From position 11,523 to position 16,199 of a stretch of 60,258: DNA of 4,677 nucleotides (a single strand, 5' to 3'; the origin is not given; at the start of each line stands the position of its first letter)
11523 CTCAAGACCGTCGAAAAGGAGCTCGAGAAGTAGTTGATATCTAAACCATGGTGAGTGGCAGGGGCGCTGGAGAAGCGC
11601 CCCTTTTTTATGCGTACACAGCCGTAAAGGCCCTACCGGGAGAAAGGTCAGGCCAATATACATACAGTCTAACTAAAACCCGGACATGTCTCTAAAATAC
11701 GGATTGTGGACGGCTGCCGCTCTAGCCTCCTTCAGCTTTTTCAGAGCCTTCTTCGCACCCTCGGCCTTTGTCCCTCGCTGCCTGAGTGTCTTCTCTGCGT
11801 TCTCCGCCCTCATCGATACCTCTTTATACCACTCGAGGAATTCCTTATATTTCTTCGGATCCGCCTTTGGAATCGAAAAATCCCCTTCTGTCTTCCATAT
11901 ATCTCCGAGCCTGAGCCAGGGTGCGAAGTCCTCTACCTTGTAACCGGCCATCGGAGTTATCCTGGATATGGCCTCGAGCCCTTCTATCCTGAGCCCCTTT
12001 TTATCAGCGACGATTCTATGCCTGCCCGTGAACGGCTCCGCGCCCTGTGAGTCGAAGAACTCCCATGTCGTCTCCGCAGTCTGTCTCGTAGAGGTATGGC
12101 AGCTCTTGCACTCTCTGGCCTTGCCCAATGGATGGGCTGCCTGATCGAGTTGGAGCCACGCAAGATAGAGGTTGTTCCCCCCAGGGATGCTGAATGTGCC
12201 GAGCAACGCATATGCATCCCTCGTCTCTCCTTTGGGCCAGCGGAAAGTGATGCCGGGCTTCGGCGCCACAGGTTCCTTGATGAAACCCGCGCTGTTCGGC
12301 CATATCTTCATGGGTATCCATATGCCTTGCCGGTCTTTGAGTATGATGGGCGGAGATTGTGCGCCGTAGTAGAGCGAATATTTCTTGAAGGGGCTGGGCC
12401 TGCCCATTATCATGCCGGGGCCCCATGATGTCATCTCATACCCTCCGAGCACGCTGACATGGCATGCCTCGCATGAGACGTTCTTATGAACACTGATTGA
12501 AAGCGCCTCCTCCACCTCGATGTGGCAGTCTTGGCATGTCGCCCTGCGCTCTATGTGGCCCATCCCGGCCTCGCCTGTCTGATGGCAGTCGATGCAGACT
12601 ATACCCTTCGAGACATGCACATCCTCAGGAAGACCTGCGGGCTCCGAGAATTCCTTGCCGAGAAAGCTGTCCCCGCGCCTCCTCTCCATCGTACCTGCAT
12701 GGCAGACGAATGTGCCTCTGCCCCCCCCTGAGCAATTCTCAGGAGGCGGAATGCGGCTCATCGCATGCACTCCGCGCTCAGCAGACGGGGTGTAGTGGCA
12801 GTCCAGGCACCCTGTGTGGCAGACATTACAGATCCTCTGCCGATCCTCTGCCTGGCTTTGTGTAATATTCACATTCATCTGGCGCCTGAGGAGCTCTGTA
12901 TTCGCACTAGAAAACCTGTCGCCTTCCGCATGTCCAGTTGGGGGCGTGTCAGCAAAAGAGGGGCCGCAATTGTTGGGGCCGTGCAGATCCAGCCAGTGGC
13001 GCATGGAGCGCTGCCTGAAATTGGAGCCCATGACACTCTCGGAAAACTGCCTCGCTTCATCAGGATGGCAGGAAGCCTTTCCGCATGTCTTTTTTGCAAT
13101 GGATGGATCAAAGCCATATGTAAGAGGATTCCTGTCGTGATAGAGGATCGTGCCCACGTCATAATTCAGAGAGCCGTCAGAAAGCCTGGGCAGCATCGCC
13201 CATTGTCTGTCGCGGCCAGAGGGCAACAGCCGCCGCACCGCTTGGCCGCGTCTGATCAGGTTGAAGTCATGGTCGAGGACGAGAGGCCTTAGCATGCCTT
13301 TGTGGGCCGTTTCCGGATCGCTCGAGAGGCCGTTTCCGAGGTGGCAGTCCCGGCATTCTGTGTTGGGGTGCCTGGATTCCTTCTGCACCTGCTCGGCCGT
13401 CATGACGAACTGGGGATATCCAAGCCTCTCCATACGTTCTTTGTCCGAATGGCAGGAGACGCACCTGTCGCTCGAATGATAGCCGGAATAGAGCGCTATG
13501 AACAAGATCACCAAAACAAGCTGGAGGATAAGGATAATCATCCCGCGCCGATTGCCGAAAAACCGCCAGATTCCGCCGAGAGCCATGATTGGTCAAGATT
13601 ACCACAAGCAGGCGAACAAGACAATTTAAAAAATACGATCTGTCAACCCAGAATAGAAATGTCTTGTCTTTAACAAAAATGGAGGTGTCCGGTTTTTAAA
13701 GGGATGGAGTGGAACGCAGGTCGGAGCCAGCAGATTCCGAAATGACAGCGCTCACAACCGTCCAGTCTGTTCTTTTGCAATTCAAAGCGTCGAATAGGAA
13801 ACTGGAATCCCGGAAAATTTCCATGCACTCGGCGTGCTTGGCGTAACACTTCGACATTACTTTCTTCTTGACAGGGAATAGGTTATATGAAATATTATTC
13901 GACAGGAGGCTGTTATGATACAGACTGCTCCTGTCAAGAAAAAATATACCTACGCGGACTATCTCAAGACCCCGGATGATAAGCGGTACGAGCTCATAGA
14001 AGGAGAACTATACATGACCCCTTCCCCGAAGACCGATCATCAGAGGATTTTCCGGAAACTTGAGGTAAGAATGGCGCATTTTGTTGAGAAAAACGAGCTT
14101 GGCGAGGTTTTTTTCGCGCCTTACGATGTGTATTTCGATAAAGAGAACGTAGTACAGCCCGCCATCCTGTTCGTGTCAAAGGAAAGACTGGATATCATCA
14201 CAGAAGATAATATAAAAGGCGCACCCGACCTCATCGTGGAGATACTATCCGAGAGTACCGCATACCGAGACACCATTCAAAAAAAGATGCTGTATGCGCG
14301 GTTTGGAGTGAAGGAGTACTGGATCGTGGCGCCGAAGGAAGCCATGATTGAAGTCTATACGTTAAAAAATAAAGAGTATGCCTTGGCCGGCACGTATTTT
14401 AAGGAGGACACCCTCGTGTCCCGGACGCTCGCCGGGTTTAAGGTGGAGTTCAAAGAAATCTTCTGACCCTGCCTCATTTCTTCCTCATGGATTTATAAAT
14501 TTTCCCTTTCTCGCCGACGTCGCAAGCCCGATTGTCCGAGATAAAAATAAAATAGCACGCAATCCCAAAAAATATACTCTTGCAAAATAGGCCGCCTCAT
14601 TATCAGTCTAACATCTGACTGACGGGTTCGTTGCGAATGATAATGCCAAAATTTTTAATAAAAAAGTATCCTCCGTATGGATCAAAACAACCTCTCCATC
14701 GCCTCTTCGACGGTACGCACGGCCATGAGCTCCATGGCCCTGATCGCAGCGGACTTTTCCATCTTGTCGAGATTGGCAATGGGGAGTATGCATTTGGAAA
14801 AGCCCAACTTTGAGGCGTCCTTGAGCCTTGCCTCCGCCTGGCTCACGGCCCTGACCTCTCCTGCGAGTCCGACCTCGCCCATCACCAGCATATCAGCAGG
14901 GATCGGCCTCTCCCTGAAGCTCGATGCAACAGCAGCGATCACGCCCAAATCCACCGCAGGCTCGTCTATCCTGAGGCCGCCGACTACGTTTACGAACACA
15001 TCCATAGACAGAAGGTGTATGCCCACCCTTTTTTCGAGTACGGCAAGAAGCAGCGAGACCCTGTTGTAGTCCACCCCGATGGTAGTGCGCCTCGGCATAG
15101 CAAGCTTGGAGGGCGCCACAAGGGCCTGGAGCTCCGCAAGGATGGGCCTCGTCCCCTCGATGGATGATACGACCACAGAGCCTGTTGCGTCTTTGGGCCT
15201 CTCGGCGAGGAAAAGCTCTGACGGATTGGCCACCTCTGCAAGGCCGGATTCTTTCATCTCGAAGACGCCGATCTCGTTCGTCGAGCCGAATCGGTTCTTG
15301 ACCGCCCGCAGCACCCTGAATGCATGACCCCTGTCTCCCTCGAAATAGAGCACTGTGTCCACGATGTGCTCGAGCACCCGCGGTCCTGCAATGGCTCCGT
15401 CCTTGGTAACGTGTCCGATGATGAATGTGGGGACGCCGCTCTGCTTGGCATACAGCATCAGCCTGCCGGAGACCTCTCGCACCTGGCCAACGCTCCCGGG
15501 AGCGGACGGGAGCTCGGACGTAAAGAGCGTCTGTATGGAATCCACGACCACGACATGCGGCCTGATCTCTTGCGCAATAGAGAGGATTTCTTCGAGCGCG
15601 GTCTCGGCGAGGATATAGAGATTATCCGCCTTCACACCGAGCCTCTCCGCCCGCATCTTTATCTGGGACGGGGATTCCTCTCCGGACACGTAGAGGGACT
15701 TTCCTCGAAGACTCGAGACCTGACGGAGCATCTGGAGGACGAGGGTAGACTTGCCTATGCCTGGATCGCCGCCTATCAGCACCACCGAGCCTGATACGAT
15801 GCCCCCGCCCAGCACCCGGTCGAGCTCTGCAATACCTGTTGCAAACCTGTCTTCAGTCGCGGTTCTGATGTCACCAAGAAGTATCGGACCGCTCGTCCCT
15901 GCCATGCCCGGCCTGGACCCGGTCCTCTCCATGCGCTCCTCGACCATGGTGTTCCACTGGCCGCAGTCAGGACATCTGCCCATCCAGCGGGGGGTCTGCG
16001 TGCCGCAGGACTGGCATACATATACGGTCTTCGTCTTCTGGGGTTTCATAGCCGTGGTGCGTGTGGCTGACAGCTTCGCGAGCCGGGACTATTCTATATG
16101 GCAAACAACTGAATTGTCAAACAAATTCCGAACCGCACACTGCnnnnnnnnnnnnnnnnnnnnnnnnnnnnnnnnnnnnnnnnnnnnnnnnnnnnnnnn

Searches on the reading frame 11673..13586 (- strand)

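Call 29: search_protein_families(library=pfam, proteins=[window:11673-13586:-], max_evalue=0.00001)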
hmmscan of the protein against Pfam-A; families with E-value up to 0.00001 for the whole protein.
window:11673-13586:- (637 aa): 1 family
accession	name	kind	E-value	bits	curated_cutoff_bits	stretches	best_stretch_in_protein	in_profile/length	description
PF14522.11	Cytochrome_C7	-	4.7e-08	33.2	24.8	0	321-376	5-66/67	Cytochrome c7 and related cytochrome c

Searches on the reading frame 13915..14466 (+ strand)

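Call 29: search_protein_families(library=pfam, proteins=[window:13915-14466:+], max_evalue=0.00001)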
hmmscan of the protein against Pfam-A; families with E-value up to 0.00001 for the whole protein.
window:13915-14466:+ (183 aa): 1 family
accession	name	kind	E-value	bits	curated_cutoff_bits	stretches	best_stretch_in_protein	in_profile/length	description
PF05685.18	Uma2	-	1.2e-34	119.7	27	1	15-176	3-168/172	Putative restriction endonuclease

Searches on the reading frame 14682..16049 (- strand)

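Call 29: search_protein_families(library=pfam, proteins=[window:14682-16049:-], max_evalue=0.00001)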
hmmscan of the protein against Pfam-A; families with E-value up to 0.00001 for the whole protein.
window:14682-16049:- (455 aa): 7 families
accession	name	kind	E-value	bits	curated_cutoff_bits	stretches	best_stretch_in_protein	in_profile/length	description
PF06745.19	ATPase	-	6e-21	75.3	26.6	1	70-144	2-77/231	KaiC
PF13481.12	AAA_25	-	8.9e-15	55.3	27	1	64-219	10-195/195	AAA domain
PF18073.7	Zn_ribbon_LapB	-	2.1e-13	50.1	25.7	1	10-37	1-28/28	Rubredoxin metal binding domain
PF00154.27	RecA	-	1.7e-07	31.4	27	1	56-176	20-143/262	recA bacterial DNA recombination protein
PF03796.21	DnaB_C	-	4.3e-07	30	27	1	70-175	3-112/255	DnaB-like helicase C terminal domain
PF13541.12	ChlI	-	1.3e-06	28.7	27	1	342-426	36-121/121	Subunit ChlI of Mg-chelatase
PF05362.19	Lon_C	-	2.3e-06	27.8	21.1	1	351-453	96-201/205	Lon protease (S16) C-terminal proteolytic domain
